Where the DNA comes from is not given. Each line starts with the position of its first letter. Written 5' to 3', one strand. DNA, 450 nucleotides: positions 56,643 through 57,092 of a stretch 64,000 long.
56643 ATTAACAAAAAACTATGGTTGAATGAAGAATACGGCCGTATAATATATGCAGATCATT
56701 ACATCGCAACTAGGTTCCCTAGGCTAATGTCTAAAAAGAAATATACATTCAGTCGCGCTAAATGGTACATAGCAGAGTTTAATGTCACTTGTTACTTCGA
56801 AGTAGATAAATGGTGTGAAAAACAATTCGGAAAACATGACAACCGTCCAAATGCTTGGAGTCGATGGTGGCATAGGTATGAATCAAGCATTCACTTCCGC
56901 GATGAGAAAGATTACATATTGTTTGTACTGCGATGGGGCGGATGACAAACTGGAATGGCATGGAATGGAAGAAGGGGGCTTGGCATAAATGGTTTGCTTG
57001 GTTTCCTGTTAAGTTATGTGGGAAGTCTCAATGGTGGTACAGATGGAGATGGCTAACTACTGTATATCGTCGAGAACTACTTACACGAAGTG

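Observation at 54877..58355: Tandem array of about 12 small paralogous proteins with a conserved C-terminal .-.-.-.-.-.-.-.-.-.-(M/L)-F-x-L-K-W motif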

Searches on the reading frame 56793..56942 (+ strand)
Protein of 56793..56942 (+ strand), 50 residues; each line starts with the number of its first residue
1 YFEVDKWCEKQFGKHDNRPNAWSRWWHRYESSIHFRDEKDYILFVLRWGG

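Call 12: find_homologous_proteins(query=A2, max_evalue=0.01)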
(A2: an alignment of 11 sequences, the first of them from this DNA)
Query A2 (11 sequences) (50 aa, profile of the alignment): 17 proteins with E <= 0.01 among 57 candidates.
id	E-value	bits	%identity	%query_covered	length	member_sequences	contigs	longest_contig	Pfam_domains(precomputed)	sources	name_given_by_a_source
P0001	1.2e-12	65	35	96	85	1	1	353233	-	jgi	-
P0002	5.1e-12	63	-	-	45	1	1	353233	-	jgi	-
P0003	8.5e-12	63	53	30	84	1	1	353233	-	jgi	-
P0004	1.7e-11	62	29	28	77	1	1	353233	-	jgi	-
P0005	4.1e-11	61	57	28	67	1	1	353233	-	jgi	-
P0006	7.7e-11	60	38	48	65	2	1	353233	-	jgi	-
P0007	1.3e-8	53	33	30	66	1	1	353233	-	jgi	-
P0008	1.1e-7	50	53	30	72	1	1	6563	-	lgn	-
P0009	2.7e-7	48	25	90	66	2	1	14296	-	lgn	-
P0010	6.4e-7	47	31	98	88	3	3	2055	-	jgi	jgi:hypothetical protein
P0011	5.2e-6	44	39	98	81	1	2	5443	-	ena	-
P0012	9.3e-6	43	73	98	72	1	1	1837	-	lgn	-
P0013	1.1e-5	43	53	34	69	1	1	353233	-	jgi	-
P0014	1.7e-5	43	71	98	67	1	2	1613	-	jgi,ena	jgi:hypothetical protein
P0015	2.1e-4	39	69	98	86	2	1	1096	-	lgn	-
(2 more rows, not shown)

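Call 15: find_homologous_proteins(query=A3, max_evalue=0.01)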
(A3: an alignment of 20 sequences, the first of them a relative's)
Query A3 (20 sequences) (72 aa, profile of the alignment): 95 proteins with E <= 0.01 among 336 candidates.
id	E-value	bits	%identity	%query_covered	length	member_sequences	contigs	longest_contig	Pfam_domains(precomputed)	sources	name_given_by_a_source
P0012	5.6e-19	86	100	100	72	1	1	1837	-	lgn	-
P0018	6.0e-19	86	73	100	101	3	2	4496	-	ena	-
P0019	7.7e-19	86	64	100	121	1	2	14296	PF07068.18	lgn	-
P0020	8.2e-19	86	65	99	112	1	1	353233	-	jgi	-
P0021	2.9e-18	84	72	92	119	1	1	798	PF07068.18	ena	-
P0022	4.7e-18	83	70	94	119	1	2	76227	PF07068.18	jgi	jgi:predicted phage tail protein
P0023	5.3e-18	83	69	100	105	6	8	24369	-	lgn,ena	-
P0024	9.1e-18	82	65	100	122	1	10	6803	-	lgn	-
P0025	1.0e-17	82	65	100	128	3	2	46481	-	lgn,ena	-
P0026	2.1e-17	81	62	100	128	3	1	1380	-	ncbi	-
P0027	2.1e-17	81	62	100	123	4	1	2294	-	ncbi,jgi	jgi:hypothetical protein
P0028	2.3e-17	81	64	100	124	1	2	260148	-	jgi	jgi:hypothetical protein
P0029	2.4e-17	81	75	90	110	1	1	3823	-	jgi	jgi:hypothetical protein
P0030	2.8e-17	81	62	100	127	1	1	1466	-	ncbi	-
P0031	3.1e-17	81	63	100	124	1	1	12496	-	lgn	-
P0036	9.4e-17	79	60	100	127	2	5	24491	-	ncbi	-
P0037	9.5e-17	79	60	100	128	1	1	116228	-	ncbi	-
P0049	2.8e-15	74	67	94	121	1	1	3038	PF07068.18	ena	-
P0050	2.8e-15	74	62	94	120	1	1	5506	PF07068.18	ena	-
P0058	1.7e-14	72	56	99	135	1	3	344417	-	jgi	jgi:hypothetical protein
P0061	2.2e-14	71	67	94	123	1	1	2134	PF07068.18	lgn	-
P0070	2.8e-13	68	57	99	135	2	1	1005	-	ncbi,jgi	jgi:hypothetical protein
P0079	4.4e-12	64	58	99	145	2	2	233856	-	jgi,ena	jgi:hypothetical protein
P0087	4.6e-7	48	50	97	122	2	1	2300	PF07068.18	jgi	jgi:hypothetical protein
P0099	3.1e-3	36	28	47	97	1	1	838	-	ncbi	-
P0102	3.9e-3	35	35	24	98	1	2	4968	-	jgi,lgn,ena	jgi:hypothetical protein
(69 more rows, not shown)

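Call 16: search_protein_families(library=pfam, max_evalue=1, proteins=[P0019, P0022, P0021, P0037, P0028, P0020, P0087, P0058])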
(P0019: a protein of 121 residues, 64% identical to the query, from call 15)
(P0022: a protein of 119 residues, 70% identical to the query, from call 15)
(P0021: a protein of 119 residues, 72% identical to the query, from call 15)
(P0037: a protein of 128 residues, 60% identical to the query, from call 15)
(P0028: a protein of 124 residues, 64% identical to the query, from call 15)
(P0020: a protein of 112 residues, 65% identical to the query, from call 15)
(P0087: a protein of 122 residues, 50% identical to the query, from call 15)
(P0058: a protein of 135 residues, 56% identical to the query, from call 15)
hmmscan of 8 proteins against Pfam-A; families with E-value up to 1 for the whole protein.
P0019 (121 aa): 1 family
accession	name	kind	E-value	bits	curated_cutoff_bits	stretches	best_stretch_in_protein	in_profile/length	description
PF07068.17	Gp23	-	3.9e-08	33.5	24.4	1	2-59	4-61/376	Major capsid protein Gp23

P0022 (119 aa): 1 family
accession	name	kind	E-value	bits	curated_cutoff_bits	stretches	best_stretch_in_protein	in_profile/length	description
PF07068.17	Gp23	-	5.9e-09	36.2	24.4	1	2-55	5-59/376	Major capsid protein Gp23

P0021 (119 aa): 1 family
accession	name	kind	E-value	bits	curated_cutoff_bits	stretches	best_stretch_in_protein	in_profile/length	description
PF07068.17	Gp23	-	5.8e-08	33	24.4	1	9-56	4-51/376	Major capsid protein Gp23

P0037 (128 aa): 2 families
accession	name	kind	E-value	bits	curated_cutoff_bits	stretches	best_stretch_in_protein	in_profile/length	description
PF13173.12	AAA_14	-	0.27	11.7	27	1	25-50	3-28/129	AAA domain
PF03796.21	DnaB_C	-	0.36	10.6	27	1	12-50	7-45/255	DnaB-like helicase C terminal domain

P0028 (124 aa): 1 family
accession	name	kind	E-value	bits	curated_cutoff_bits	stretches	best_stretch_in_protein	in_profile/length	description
PF13173.12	AAA_14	-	0.072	13.5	27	1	23-53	3-35/129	AAA domain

P0020 (112 aa): 0 families

P0087 (122 aa): 1 family
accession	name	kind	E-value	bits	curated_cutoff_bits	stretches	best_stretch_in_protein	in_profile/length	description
PF07068.17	Gp23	-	7.2e-06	26.1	24.4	1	5-43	6-44/376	Major capsid protein Gp23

P0058 (135 aa): 1 family
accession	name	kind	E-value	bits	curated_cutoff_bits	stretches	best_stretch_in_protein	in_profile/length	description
PF06745.19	ATPase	-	0.26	11.1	26.6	1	23-59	10-46/231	KaiC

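Call 17: search_dna_similar(query=P0037, collection=phages, mode=protein, max_rows=30, max_evalue=0.001)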
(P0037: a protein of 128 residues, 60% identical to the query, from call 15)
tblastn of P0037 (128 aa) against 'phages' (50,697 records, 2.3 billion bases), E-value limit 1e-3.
No match.

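Call 20: find_encoding_contigs(protein=P0022, flank=6000, max_places=3)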
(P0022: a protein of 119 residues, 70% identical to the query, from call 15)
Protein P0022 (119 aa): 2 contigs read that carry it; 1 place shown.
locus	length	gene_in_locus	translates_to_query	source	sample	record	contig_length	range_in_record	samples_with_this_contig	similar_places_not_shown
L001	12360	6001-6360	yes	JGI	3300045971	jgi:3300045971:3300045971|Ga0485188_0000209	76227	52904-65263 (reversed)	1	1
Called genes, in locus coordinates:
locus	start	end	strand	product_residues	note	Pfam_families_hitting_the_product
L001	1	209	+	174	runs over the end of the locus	PF16473:Rv2179c-like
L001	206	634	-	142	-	PF04304:DUF454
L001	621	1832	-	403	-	PF00155:Aminotran_1_2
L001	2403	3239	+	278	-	PF00149:Metallophos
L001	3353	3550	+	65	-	-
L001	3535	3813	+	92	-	-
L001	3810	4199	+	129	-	-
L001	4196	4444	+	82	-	-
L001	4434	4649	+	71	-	-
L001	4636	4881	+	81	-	-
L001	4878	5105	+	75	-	-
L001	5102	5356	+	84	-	-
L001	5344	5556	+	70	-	-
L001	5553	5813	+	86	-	-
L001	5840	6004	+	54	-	-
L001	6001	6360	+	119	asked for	PF07068:Gp23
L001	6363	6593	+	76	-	-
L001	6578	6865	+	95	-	-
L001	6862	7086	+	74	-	-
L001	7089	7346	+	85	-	-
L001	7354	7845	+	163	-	PF06941:NT5C (weak)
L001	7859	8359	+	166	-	PF00011:HSP20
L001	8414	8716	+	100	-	PF02617:ClpS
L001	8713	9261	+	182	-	PF01126:Heme_oxygenase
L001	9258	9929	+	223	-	PF05996:Fe_bilin_red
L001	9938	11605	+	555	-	-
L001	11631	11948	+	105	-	-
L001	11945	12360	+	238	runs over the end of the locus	PF00768:Peptidase_S11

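Call 21: find_encoding_contigs(protein=P0028, flank=6000, max_places=3)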
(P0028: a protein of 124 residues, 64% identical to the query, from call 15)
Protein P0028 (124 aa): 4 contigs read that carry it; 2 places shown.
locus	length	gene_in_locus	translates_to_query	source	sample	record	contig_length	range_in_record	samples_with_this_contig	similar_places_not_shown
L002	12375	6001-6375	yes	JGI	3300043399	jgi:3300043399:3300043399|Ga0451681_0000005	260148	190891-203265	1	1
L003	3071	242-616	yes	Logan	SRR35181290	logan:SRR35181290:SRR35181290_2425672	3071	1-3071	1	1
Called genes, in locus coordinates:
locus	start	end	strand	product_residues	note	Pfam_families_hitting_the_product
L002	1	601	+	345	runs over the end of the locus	-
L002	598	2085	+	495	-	PF00270:DEAD, PF04851:ResIII, PF00271:Helicase_C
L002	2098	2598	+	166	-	-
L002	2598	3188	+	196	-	-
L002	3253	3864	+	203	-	-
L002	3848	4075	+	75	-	-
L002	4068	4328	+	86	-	-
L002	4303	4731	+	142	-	-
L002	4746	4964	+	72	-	-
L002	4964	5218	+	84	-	-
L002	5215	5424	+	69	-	-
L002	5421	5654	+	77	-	-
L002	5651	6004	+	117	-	-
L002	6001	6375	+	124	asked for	-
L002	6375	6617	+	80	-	-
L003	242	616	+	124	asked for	-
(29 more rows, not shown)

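Call 31: predict_structure(alignment_id=A5)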
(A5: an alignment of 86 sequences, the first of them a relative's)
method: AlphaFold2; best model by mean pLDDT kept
length: 112 residues; sequences in the alignment: 86
mean_pLDDT: 76.1   pTM: 0.54
mean pLDDT of the five models: 76.1, 74.0, 71.8, 71.7, 71.4
residues with pLDDT >= 90: 48; 70-90: 22; 50-70: 19; < 50: 23
segments of 3 or more residues with pLDDT < 50: 1-3, 17-20, 23-38
pLDDT, mean of each block of 10 residues (from residue 1): 61 55 48 49 70 94 95 89 86 94 96 77
secondary structure, 60 per line:
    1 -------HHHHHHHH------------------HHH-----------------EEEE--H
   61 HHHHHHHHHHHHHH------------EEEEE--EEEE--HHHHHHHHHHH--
elements in order: H8-15 E54-57 H60-74 E87-91 E94-97 H100-110

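Call 34: search_protein_families(library=pfam, alignment_id=A6, max_evalue=0.01)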
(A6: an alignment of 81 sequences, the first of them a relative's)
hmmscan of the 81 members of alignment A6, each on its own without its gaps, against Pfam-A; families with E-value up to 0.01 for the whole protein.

A. member 1, P0001 (85 aa): 0 families

B. families by the number of members that match (of 81 scanned): 4 families
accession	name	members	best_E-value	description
PF07068.17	Gp23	2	2.2e-06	Major capsid protein Gp23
PF03175.18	DNA_pol_B_2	1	0.0013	DNA polymerase type B, organellar and viral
PF18517.6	LZ3wCH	1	0.0022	Leucine zipper with capping helix domain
PF21397.2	Annexin_3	1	0.0088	Alpha-11 giardin annexin domain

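Call 35: search_protein_families(library=phrogs, alignment_id=A6, max_evalue=0.01)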
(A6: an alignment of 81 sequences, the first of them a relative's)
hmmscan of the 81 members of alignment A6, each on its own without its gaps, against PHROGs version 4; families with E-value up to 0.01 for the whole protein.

A. member 1, P0001 (85 aa): 0 families

B. families by the number of members that match (of 81 scanned): 1 family
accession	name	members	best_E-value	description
phrog_138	-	2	2.1e-05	major head protein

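Call 37: list_cluster_members(proteins=[P0037, P0099, P0026, P0036, P0070])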
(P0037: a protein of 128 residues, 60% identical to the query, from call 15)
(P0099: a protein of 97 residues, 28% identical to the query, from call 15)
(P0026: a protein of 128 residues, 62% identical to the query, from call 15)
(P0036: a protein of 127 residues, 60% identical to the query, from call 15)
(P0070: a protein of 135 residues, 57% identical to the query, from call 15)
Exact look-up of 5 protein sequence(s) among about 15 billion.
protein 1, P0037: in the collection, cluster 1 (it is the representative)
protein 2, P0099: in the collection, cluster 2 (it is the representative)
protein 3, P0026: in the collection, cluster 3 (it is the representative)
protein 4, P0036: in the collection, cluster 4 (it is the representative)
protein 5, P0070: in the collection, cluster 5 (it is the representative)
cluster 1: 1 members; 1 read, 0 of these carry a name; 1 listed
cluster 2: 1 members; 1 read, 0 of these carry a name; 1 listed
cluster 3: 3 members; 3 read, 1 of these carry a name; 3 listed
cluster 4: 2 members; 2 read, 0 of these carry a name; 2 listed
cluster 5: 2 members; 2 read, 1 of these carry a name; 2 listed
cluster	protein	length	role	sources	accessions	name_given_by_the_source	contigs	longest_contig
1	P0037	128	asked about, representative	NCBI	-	-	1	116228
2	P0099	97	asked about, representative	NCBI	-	-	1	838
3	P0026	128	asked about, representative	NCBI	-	-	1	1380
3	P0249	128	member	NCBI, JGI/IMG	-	hypothetical protein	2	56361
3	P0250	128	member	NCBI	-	-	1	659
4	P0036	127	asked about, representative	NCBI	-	-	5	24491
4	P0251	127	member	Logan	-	-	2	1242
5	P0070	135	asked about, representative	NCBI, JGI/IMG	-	hypothetical protein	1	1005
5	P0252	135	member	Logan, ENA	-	-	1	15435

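Call 38: search_dna_similar(query=P0102, collection=phages, mode=protein, max_rows=20, max_evalue=1)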
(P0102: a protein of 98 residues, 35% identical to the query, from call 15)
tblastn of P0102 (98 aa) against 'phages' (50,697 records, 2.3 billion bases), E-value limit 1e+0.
No match.

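Call 50: fold_search(model_id=the predicted structure, library=viral)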
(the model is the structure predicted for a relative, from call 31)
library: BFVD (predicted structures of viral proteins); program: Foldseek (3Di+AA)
matches with E <= 10: 154; with E <= 0.001: 0
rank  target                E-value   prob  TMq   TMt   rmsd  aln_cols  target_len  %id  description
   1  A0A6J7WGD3            1.6e-03  1.00  0.47  0.59   3.9        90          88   30  Uncharacterized protein [uncultured Caudovirales phage]
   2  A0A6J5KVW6            1.8e-03  0.99  0.41  0.37  16.9       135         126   21  Uncharacterized protein [uncultured Caudovirales phage]
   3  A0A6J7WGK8            1.9e-03  1.00  0.40  0.34   9.4        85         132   24  Uncharacterized protein [uncultured Caudovirales phage]
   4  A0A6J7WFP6            2.2e-03  1.00  0.45  0.75   2.2        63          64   22  Uncharacterized protein [uncultured Caudovirales phage]
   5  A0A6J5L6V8            2.9e-03  1.00  0.41  0.43  14.9       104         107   26  Uncharacterized protein [uncultured Caudovirales phage]
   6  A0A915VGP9            5.7e-03  1.00  0.40  0.51   9.8        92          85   17  (no name in the UniProt tables at hand)
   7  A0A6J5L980            6.6e-03  0.99  0.40  0.47   3.8        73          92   22  Uncharacterized protein [uncultured Caudovirales phage]
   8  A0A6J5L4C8            9.9e-03  1.00  0.36  0.67   5.9        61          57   24  Uncharacterized protein [uncultured Caudovirales phage]
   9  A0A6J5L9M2            1.1e-02  1.00  0.40  0.51   3.5        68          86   19  Uncharacterized protein [uncultured Caudovirales phage]
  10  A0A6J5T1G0            2.0e-02  0.89  0.37  0.41  16.0       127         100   16  Uncharacterized protein [uncultured Caudovirales phage]
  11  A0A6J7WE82            2.3e-02  1.00  0.40  0.66   2.0        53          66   28  Uncharacterized protein [uncultured Caudovirales phage]
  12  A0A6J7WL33            2.6e-02  0.87  0.40  0.39  17.7       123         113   20  Uncharacterized protein [uncultured Caudovirales phage]
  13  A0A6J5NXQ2            4.8e-02  0.95  0.37  0.45   3.8        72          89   21  Uncharacterized protein [uncultured Caudovirales phage]
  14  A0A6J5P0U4            6.8e-02  0.66  0.29  0.47   4.7        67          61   19  Uncharacterized protein [uncultured Caudovirales phage]
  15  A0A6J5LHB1            8.9e-02  0.84  0.32  0.57   3.9        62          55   19  Uncharacterized protein [uncultured Caudovirales phage]
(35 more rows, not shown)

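Call 56: search_solved_structures(query=A6, max_evalue=10)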
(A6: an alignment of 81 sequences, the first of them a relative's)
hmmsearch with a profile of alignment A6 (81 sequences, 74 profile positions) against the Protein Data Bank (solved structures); distinct sequences matched with E-value up to 10: 5.
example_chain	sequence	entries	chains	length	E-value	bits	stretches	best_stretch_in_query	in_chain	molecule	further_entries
4uni_A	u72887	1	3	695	0.28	14.6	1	16-47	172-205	BETA-GALACTOSIDASE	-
4uoq_A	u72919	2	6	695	0.28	14.5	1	16-47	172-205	BETA-GALACTOSIDASE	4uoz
8ibs_A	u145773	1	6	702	0.87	13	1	16-46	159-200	Beta-galactosidase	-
8ibr_A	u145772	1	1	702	1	12.8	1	16-46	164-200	Beta-galactosidase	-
8ibt_A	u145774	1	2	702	1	12.8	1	16-46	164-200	Beta-galactosidase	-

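Call 57: search_protein_families(library=ncbifam, alignment_id=A5, max_evalue=0.01)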
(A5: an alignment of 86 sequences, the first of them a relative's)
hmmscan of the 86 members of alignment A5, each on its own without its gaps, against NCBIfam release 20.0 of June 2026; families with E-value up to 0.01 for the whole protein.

A. member 1, P0020 (112 aa): 0 families

B. families by the number of members that match (of 86 scanned): 3 families
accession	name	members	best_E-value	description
TIGR02904.1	spore_ysxE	6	0.00016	spore coat protein YsxE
NF041510.1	AMED_5909_fam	2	0.0064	AMED_5909 family protein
TIGR00665.1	DnaB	1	0.0098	replicative DNA helicase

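Call 59: predict_structure(alignment_id=A6)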
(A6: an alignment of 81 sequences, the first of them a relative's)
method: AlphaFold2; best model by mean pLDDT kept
length: 85 residues; sequences in the alignment: 81
mean_pLDDT: 71.4   pTM: 0.53
mean pLDDT of the five models: 71.4, 69.6, 69.1, 68.7, 66.0
residues with pLDDT >= 90: 13; 70-90: 32; 50-70: 30; < 50: 10
segments of 3 or more residues with pLDDT < 50: 12-21
pLDDT, mean of each block of 10 residues (from residue 1): 61 40 58 70 88 76 83 90 84
secondary structure, 60 per line:
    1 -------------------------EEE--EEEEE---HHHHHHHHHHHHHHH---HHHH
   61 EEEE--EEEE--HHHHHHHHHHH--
elements in order: E26-28 E31-35 H39-53 H57-60 E61-64 E67-70 H73-83

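Call 62: find_related_loci(query=A5, collection=viral_contigs, flank=10000)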
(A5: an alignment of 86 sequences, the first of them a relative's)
Query A5 (112 aa) in viral_contigs; peptide patterns used: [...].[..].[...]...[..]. (x = any residue, [..] = any of these).
599 stretches matched a pattern (row limit reached: there are more); 104 encode a relative of the query (tblastn E <= 1e-3); the best 80 are kept; 78 distinct loci.
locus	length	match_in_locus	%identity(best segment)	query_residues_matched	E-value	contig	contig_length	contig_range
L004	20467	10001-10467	73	33-111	1e-36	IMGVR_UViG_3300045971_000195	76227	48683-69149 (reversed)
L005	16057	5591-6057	73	33-111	1e-36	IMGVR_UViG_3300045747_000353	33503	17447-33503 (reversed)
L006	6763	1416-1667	62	27-111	3e-32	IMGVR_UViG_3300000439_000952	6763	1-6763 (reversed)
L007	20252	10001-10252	62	27-111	3e-32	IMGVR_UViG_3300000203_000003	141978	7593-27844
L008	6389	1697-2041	47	6-111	3e-28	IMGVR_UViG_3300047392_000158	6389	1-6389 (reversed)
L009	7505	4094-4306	66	41-111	3e-28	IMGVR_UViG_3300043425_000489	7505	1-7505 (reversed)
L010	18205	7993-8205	66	41-111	3e-28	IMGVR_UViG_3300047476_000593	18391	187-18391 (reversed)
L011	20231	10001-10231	59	33-111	7e-27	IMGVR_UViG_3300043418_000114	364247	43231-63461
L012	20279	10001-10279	51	25-111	1e-26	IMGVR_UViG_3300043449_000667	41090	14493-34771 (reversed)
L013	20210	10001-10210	62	41-111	5e-26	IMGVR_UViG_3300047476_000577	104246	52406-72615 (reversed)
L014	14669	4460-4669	61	42-111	9e-26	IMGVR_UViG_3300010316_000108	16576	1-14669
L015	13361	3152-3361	63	40-110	1e-25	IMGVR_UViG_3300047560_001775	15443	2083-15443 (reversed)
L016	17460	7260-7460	67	44-110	2e-25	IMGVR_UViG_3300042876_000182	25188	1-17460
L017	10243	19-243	60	37-111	4e-25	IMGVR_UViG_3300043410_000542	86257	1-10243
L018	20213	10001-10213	60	40-111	1e-24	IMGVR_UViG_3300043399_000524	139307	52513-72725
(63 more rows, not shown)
